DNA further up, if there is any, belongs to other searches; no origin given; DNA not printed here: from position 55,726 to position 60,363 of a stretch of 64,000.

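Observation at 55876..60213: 1,445-aa cytoplasmic Zn-ribbon / TPR / coiled-coil giant with lower GC than its neighbours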

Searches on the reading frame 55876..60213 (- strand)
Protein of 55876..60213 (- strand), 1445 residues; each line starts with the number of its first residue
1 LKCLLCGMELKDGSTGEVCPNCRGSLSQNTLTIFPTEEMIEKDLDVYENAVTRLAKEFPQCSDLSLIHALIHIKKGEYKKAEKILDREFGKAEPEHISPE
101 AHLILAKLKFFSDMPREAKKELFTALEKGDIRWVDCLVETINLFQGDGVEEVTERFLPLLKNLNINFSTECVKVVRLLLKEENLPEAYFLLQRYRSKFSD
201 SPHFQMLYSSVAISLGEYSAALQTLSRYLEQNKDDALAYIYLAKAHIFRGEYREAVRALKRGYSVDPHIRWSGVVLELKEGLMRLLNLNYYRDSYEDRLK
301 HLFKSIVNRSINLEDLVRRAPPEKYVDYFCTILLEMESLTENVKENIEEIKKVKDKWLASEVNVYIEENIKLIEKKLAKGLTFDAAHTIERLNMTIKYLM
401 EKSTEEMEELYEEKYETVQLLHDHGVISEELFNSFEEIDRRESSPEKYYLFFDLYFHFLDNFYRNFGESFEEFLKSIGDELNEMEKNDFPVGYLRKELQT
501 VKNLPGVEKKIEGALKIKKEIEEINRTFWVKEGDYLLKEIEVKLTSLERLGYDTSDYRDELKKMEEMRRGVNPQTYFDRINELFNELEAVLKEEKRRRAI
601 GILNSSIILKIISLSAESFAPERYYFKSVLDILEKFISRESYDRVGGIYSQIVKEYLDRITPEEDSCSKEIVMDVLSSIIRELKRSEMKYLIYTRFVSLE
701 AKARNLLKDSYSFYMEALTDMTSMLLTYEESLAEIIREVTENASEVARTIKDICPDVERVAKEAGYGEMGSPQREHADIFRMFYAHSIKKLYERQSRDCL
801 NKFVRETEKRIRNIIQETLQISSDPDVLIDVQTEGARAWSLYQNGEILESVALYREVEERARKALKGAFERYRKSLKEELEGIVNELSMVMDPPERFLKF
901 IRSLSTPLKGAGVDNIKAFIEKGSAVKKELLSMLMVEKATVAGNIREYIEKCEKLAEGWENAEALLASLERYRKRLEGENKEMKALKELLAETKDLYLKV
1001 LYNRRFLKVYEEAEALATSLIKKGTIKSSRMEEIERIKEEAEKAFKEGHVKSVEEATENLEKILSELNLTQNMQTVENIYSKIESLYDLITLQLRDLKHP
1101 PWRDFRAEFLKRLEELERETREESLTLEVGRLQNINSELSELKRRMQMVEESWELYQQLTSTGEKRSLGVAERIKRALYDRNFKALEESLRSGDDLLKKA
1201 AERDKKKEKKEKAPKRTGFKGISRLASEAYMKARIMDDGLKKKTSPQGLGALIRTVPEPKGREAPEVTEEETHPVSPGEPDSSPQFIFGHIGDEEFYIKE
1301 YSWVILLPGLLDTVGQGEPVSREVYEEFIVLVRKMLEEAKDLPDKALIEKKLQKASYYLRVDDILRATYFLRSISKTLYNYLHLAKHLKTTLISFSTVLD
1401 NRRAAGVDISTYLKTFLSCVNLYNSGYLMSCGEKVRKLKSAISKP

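Call 6: search_protein_families(library=pfam, proteins=[window:55876-60213:-], max_evalue=1)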
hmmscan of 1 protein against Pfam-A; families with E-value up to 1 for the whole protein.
window:55876-60213:- (1445 aa): 20 families
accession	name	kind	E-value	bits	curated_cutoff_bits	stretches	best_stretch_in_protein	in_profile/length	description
PF14559.12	TPR_19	-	2e-14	54.1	25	1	213-268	2-57/68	Tetratricopeptide repeat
PF13428.12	TPR_14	-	4.2e-09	36.6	23.5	2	204-245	3-44/44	Tetratricopeptide repeat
PF12895.13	ANAPC3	-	6.2e-08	33.2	27.2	1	182-261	3-81/82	Anaphase-promoting complex, cyclosome, subunit 3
PF13432.12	TPR_16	-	2e-06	28.6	32.7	1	176-235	5-64/65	Tetratricopeptide repeat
PF09976.15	TPR_21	-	0.0002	21.6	25.5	1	41-123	52-137/193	Tetratricopeptide repeat-like domain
PF07719.23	TPR_2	-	0.0021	18.5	27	1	236-268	1-33/34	Tetratricopeptide repeat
PF02561.19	FliS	-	0.0022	18.7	26.7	1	1039-1095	30-86/115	Flagellar protein FliS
PF16498.10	SWIRM-assoc_3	-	0.024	15.3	27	1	1030-1070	13-53/67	SWIRM-associated domain at the C-terminal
PF13176.12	TPR_7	-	0.025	15.1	27.9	0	242-261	5-24/36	Tetratricopeptide repeat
PF07219.19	HemY_N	-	0.041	14.4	31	0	66-93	63-90/107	HemY protein N-terminus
PF14561.12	TPR_20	-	0.047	14.5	25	1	220-259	6-45/90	Tetratricopeptide repeat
PF13431.12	TPR_17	-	0.069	13.9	24.4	1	227-256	4-33/34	Tetratricopeptide repeat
PF13371.12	TPR_9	-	0.09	13.2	35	1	210-238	37-65/73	Tetratricopeptide repeat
PF13414.12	TPR_11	-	0.096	12.8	26.8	1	214-246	6-38/42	TPR repeat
PF13424.12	TPR_12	-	0.12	13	30.1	1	218-265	26-74/77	Tetratricopeptide repeat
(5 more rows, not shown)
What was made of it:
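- Checked: TPR families score above Pfam cut-offs: TPR_19 54.1 bits against 25, TPR_14 36.6 against 23.5, ANAPC3 33.2 against 27.2 (call 6).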

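Call 7: search_protein_families(library=ncbifam, proteins=[window:55876-60213:-], max_evalue=1)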
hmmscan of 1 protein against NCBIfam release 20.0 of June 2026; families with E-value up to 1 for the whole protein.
window:55876-60213:- (1445 aa): 10 families
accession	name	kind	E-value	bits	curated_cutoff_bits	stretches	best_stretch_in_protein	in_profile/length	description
TIGR02917.1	PEP_TPR_lipo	equivalog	3.1e-08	32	312.2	1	49-270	452-669/899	XrtA/PEP-CTERM system TPR-repeat protein PrsT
NF052415.1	T3SS_chap_SctY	equivalog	7.1e-07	29.7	70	2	178-261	16-102/106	type III secretion apparatus assembly chaperone SctY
NF040959.1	MamA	equivalog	0.00033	20.2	200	1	209-267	44-102/204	magnetosome protein MamA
NF052400.1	M48_BAM_BepA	equivalog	0.00069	18.5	570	1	178-258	351-431/483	beta-barrel assembly-enhancing protease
TIGR04032.1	toxin_SdpC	subfamily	0.003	17.4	99.2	1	1147-1226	40-120/172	sporulation delaying protein family toxin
NF033920.0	C39_PA2778_fam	equivalog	0.0066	15.9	150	1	172-265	160-253/255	PA2778 family cysteine peptidase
NF008520.0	PRK11447.1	equivalog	0.0083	13.9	858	1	181-272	248-339/1157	cellulose synthase complex outer membrane protein BcsC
TIGR02521.1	type_IV_pilW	equivalog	0.068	12.7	154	1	212-263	145-196/234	type IV pilus biogenesis/stability protein PilW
TIGR02552.1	LcrH_SycD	equivalog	0.098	12.4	104.8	1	209-261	59-111/136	SycD/LcrH family type III secretion system chaperone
NF006814.0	PRK09334.1-4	equivalog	0.43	11.2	128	1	1195-1242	14-61/110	30S ribosomal protein S25e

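Call 8: search_protein_families(library=padloc, proteins=[window:55876-60213:-], max_evalue=1)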
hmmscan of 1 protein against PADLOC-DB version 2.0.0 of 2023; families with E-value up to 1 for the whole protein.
window:55876-60213:- (1445 aa): 0 families
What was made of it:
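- On Known anti-phage defence systems (PADLOC-DB), including ABC-3C and STAND/Avs: 0 PADLOC hits at E<=1 (call 8).
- No PADLOC hit at E<=1 (call 8).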

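Call 9: search_solved_structures(query=window:55876-60213:-, max_evalue=1)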
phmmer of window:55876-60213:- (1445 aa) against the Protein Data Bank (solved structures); distinct sequences matched with E-value up to 1: 22.
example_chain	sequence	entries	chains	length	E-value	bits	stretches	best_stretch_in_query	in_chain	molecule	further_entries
6vl6_B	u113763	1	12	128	0.0012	20.1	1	206-269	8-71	T33_dn2B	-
8ump_A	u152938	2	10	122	0.0033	18.6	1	211-278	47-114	T33-ml35-redesigned-TPR-domain-fold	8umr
6vfj_B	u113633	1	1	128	0.0037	18.4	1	206-268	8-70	I53_dn5B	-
6vl6_A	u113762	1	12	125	0.014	16.5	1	209-268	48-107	T33_dn2A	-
4j8d_A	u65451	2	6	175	0.015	16.4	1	201-280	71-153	Hsc70-interacting protein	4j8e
5hrz_A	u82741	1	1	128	0.03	15.4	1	209-268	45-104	TPR domain protein 1na0C3_3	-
6v8e_A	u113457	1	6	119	0.03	15.4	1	206-269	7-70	Designed protein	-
6vfi_B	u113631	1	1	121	0.032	15.3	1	206-269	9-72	O43_dn18B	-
8ur7_A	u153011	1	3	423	0.035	15.2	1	183-300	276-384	Trimer head HA,Hemagglutinin HA1 chain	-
6vfh_A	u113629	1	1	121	0.036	15.1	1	206-269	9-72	T33_dn10A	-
5xef_A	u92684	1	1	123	0.037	15.1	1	1044-1099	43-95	Flagellar protein fliS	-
7kna_A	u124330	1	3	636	0.085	13.9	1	203-301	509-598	Hemagglutinin,I53_dn5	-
8ur5_A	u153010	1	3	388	0.096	13.7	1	207-299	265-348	Trimer head HA,Hemagglutinin HA1 chain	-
4j8f_A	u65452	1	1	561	0.13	13.3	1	201-279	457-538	Heat shock 70 kDa protein 1A/1B, Hsc70-interacting protein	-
2pl2_A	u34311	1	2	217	0.19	12.8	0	196-259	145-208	Hypothetical conserved protein TTC0263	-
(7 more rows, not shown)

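Call 10: find_homologous_proteins(query=window:55876-60213:-)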
Query window:55876-60213:- (1445 aa): 2 proteins with E <= 0.001 among 8000 candidates.
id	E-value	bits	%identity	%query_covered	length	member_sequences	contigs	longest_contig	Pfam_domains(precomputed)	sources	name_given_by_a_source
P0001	0.0e+0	3129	100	100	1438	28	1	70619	PF14559.13,PF12895.14,PF13432.13,PF13428.13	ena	-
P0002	0.0e+0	1308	48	88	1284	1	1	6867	PF14559.13,PF12895.14,PF13432.13,PF13428.13,PF07719.24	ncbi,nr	ncbi:MAG: tetratricopeptide repeat protein, partial [Thermoplasmata archaeon]|nr:tetratricopeptide r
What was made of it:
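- Tried and rejected: The whole-protein word-indexed search found only the gene itself and one ortholog (call 10).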

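Call 16: find_encoding_contigs(protein=P0002, flank=10000)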
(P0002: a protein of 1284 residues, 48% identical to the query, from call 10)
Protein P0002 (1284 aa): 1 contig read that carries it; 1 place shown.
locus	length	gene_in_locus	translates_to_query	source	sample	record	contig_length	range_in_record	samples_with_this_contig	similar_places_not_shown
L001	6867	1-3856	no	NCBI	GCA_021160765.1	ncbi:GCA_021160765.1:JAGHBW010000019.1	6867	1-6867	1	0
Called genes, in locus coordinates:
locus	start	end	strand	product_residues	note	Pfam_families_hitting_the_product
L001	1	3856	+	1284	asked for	PF07719:TPR_2 (faint), PF12895:ANAPC3 (weak), PF13428:TPR_14 (faint), PF13432:TPR_16 (weak), PF14559:TPR_19 (weak)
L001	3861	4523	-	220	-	PF00085:Thioredoxin (faint), PF13728:TraF (faint), PF14595:Thioredoxin_9 (faint), PF13098:Thioredoxin_2 (faint), PF13192:Thioredoxin_3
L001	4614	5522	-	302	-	PF01680:SOR_SNZ, PF05690:ThiG (weak)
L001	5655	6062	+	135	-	-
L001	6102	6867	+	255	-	PF00206:Lyase_1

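Call 17: find_related_loci(query=A1, collection=genome_contigs, flank=10000)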
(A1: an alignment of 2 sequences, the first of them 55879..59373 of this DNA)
Query A1 (1165 aa) in genome_contigs; peptide patterns used: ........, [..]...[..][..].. (x = any residue, [..] = any of these).
232 stretches matched a pattern; 1 encode a relative of the query (tblastn E <= 1e-3); 1 distinct loci.
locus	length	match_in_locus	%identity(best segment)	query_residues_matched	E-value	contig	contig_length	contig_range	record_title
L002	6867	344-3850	47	1-1164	0e+0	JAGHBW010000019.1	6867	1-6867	MAG: Thermoplasmata archaeon isolate AUK266 PB_MBMC_220_c_000000000160, whole genome shotgun sequence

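Call 18: find_related_loci(query=A1, collection=metagenome_contigs, flank=10000)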
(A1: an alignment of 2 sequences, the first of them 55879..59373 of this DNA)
Query A1 (1165 aa) in metagenome_contigs; peptide patterns used: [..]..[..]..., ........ (x = any residue, [..] = any of these).
600 stretches matched a pattern (row limit reached: there are more); 1 encode a relative of the query (tblastn E <= 1e-3); 1 distinct loci.
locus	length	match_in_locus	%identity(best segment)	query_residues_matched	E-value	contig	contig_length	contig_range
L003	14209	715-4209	100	1-1165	0e+0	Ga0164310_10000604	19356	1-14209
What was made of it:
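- Tried and rejected: GTDB genome and JGI metagenome scans each returned one locus, both already known (calls 17, 18).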

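Call 19: find_encoding_contigs(protein=P0001, flank=10000)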
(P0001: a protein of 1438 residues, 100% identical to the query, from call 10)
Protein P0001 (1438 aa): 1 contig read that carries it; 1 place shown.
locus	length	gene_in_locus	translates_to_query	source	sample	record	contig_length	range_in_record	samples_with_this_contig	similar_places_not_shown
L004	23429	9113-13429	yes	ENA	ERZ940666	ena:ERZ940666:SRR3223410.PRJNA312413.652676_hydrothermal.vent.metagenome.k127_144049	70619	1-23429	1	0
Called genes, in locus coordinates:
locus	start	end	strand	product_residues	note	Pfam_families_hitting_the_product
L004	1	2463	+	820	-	?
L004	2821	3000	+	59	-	-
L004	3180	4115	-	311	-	PF01650:Peptidase_C13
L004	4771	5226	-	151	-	-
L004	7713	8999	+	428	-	PF13393:tRNA-synt_His, PF00587:tRNA-synt_2b, PF03129:HGTP_anticodon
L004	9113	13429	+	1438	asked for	PF12895:ANAPC3 (faint), PF13432:TPR_16 (faint), PF13428:TPR_14 (faint), PF14559:TPR_19 (weak)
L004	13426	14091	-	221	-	PF13728:TraF (faint), PF13098:Thioredoxin_2 (faint), PF14595:Thioredoxin_9 (faint), PF00085:Thioredoxin (weak), PF13192:Thioredoxin_3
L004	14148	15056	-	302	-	PF01680:SOR_SNZ, PF05690:ThiG (weak)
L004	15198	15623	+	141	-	-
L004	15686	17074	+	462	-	PF00206:Lyase_1, PF10397:ADSL_C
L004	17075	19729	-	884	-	-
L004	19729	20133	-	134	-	-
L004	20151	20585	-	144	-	-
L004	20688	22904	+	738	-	-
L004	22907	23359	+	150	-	PF02502:LacAB_rpiB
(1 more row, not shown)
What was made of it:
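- The conserved neighbours are pdo, pdxS and purB (calls 16, 19).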

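Call 27: search_protein_representatives(alignment_id=A1)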
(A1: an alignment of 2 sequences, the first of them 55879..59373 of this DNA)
Query: 2 sequences, 1175 profile positions. Proteins with E-value up to 0.001 (for the whole library): 2; up to 1e-10: 2; up to 1e-30: 2. The best 2 are listed.
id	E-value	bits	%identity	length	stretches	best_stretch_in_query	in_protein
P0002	0.0e+00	2320.0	-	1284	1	1-1175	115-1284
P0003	4.2e-84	299.8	-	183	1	999-1174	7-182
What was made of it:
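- Tried and rejected: The profile HMMER search of residues 281-1445 against 1.84 billion representatives returned only family members (call 27).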

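Call 32: list_cluster_members(proteins=[P0001, P0003])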
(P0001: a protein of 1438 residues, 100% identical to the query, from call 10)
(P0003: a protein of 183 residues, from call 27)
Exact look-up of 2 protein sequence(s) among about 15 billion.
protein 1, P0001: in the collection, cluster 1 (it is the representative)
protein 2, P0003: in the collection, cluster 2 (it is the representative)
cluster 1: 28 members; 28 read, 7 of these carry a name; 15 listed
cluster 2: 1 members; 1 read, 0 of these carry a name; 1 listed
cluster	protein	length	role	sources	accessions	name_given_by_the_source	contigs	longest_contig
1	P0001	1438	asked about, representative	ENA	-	-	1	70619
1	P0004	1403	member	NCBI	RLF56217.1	MAG: hypothetical protein DRN28_01030, partial [Thermoplasmata archaeon]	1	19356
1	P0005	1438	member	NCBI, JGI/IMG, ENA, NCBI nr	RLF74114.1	MAG: hypothetical protein DRN55_01250 [Thermoplasmata archaeon]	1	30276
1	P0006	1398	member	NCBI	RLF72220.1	MAG: hypothetical protein DRN35_00975, partial [Thermoplasmata archaeon]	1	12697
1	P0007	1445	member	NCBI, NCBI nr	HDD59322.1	MAG TPA: tetratricopeptide repeat protein [Euryarchaeota archaeon] | tetratricopeptide repeat protein [Euryarchaeota archaeon]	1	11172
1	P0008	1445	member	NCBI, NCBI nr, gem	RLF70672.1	MAG: hypothetical protein DRN40_04080 [Thermoplasmata archaeon]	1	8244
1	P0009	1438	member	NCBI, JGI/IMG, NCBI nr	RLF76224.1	MAG: hypothetical protein DRN42_01450 [Thermoplasmata archaeon]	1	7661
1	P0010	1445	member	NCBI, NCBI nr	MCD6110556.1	MAG: tetratricopeptide repeat protein [Thermoplasmata archaeon] | tetratricopeptide repeat protein [Thermoplasmata archaeon]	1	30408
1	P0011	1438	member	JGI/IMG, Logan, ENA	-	-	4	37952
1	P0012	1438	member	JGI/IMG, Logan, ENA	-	-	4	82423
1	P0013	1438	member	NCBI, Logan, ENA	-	-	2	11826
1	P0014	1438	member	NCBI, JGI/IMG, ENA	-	-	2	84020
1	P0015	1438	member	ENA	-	-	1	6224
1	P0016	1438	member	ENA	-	-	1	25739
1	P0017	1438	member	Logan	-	-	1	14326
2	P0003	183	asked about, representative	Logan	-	-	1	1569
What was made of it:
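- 60136..60213 (-): TTG start and N-terminal C4 zinc-ribbon motif (residues 1-26: C3, C6, C19, C22). NCBI annotations of 1,445 aa use this start (call 32).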

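Call 34: find_encoding_contigs(protein=P0003, flank=3000)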
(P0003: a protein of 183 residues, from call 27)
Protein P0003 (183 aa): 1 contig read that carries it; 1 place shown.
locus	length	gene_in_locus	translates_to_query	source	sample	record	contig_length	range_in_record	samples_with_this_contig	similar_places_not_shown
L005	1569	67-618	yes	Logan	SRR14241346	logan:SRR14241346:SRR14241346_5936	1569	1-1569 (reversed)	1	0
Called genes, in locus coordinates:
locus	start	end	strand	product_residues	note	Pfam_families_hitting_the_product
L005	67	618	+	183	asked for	-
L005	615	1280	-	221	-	PF00085:Thioredoxin (faint), PF00462:Glutaredoxin (faint), PF13728:TraF (faint), PF13098:Thioredoxin_2 (faint), PF13192:Thioredoxin_3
